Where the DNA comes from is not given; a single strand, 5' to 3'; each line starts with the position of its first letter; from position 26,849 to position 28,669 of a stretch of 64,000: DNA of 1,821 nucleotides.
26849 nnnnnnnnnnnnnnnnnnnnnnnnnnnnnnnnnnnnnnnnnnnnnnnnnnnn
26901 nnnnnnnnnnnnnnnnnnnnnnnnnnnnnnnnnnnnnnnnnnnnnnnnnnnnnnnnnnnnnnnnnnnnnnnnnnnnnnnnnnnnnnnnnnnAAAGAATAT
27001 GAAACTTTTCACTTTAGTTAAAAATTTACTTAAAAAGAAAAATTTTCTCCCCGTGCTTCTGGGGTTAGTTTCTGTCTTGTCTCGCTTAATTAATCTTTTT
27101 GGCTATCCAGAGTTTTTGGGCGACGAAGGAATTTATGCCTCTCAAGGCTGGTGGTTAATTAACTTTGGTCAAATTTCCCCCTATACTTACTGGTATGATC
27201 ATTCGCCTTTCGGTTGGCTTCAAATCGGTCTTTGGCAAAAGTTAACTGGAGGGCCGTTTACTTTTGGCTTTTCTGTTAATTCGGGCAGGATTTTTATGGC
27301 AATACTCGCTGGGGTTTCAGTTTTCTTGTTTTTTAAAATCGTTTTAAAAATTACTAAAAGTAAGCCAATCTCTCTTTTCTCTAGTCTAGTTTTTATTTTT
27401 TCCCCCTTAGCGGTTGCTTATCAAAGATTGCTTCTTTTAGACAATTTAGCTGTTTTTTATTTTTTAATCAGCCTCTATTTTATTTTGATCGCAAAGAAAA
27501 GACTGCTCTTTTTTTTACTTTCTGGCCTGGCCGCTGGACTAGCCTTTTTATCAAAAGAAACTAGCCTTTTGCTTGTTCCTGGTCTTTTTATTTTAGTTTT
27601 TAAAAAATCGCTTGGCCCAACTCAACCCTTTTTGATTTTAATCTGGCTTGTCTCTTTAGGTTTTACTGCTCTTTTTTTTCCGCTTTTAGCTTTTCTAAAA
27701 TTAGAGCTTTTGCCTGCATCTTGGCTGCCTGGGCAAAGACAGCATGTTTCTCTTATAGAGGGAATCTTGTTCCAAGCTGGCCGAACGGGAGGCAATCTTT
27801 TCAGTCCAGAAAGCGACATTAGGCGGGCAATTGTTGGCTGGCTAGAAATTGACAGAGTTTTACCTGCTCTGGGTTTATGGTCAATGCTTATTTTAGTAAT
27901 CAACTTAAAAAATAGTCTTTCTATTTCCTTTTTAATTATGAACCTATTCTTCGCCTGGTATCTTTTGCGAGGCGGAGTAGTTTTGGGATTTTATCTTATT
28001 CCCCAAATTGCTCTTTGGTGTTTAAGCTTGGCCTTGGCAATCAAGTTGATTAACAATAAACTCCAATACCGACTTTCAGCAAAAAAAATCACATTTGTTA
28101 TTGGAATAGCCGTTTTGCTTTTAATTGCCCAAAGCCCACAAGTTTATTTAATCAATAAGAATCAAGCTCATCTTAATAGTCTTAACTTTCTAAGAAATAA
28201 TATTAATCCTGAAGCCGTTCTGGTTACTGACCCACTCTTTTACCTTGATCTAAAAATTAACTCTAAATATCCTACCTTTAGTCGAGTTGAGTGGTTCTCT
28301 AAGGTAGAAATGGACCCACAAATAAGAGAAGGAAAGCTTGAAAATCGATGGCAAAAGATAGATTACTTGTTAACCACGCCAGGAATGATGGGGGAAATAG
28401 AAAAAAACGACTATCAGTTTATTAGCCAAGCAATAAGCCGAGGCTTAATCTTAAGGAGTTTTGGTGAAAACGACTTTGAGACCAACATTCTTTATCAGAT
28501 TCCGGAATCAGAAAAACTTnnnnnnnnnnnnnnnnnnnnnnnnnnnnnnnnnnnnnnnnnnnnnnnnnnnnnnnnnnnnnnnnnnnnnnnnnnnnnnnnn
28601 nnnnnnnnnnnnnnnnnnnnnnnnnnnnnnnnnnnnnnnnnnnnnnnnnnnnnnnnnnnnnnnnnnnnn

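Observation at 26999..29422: Fusion of an ArnT/GT39-like polytopic membrane domain with a NagZ-like GH3 hydrolase domain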

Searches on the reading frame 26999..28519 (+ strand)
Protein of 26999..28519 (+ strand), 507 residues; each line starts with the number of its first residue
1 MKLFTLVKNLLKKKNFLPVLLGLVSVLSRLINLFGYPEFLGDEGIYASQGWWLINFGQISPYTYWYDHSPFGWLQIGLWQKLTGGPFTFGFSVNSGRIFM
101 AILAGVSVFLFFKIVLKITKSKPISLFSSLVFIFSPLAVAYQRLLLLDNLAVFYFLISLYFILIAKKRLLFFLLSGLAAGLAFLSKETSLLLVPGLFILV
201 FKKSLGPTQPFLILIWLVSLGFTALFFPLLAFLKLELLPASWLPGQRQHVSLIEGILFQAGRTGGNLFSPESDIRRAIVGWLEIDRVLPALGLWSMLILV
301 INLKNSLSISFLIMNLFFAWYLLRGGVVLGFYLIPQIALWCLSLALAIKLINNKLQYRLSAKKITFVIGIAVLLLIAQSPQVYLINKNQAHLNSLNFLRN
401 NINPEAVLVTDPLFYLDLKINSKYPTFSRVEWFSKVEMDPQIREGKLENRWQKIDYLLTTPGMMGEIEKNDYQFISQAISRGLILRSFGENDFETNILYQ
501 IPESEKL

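Call 24: search_solved_structures(query=window:26999-28519:+, max_evalue=1)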
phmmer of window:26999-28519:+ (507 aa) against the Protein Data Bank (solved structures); distinct sequences matched with E-value up to 1: 0.

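Call 59: find_related_loci(query=A3, collection=genome_contigs, flank=9000)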
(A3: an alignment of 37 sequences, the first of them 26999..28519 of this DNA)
Query A3 (507 aa) in genome_contigs; peptide patterns used: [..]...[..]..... (x = any residue, [..] = any of these).
453 stretches matched a pattern; 434 encode a relative of the query (tblastn E <= 1e-3); the best 80 are kept; 80 distinct loci.
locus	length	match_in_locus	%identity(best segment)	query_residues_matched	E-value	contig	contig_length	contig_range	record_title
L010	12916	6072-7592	78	1-507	0e+0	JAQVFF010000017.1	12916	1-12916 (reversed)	MAG: Candidatus Shapirobacteria bacterium isolate STE_152 NODE_11806_length_12916_cov_3.269763_Sandtown_E, whole genome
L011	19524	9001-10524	70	1-507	0e+0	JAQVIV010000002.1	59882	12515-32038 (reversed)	MAG: Candidatus Shapirobacteria bacterium isolate STE_48 NODE_838_length_59882_cov_7.863844_Sandtown_E, whole genome sho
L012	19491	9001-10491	52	13-507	5e-153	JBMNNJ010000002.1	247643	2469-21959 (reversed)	MAG: Patescibacteria group bacterium isolate SBF912LR0HQ0104 contig_62126, whole genome shotgun sequence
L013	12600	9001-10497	42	7-505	1e-122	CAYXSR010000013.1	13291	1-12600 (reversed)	MAG TPA_asm: uncultured Pseudomonadales bacterium isolate SRP323688_co1_112 genome assembly, contig: NODE_7229_length_13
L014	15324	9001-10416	41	13-488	4e-109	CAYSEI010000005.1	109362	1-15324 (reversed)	MAG TPA_asm: uncultured Pseudomonadales bacterium isolate SRP141376_co2_362 genome assembly, contig: NODE_448_length_109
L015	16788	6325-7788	40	9-492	1e-100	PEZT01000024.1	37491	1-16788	MAG: Candidatus Beckwithbacteria bacterium CG10_big_fil_rev_8_21_14_0_10_34_10 CG10_8_21_14_0.10_scaffold_1431_c, whole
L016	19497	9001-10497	33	2-492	4e-85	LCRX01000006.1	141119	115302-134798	MAG: Candidatus Magasanikbacteria bacterium GW2011_GWA2_56_11 UY92_C0006, whole genome shotgun sequence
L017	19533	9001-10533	33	5-491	2e-84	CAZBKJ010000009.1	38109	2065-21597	MAG TPA_asm: uncultured Pseudomonadales bacterium isolate SRP286056_co1_272 genome assembly, contig: NODE_1119_length_38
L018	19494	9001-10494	34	3-488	2e-83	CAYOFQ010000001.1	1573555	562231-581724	MAG TPA_asm: uncultured Gammaproteobacteria bacterium isolate SRP342105_co1_162 genome assembly, contig: NODE_1_length_1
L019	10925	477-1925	36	5-492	6e-81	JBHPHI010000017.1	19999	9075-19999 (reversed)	Patescibacteria group bacterium isolate SAG AM-311-P01 NODE_17_length_19999_cov_31.907742, whole genome shotgun sequence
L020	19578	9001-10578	32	8-507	1e-80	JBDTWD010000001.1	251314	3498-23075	MAG: Candidatus Woesebacteria bacterium isolate cluster3_bin.83 NODE_25_length_251314_cov_12.559928, whole genome shotgu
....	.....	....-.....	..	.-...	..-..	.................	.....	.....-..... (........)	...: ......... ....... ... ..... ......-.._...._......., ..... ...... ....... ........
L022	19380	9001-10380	34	24-470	9e-80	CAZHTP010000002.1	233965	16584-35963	MAG TPA_asm: uncultured Gammaproteobacteria bacterium isolate SRP192515_co2_50 genome assembly, contig: NODE_20_length_2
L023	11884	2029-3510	33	19-490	3e-79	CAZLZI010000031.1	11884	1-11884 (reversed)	MAG TPA_asm: uncultured Candidatus Saccharibacteria bacterium isolate binchicken_co105_118 genome assembly, contig: NODE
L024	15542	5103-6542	33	19-491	8e-79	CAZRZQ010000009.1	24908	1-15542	MAG TPA_asm: uncultured Gammaproteobacteria bacterium isolate SRP062349_co1_291 genome assembly, contig: NODE_252_length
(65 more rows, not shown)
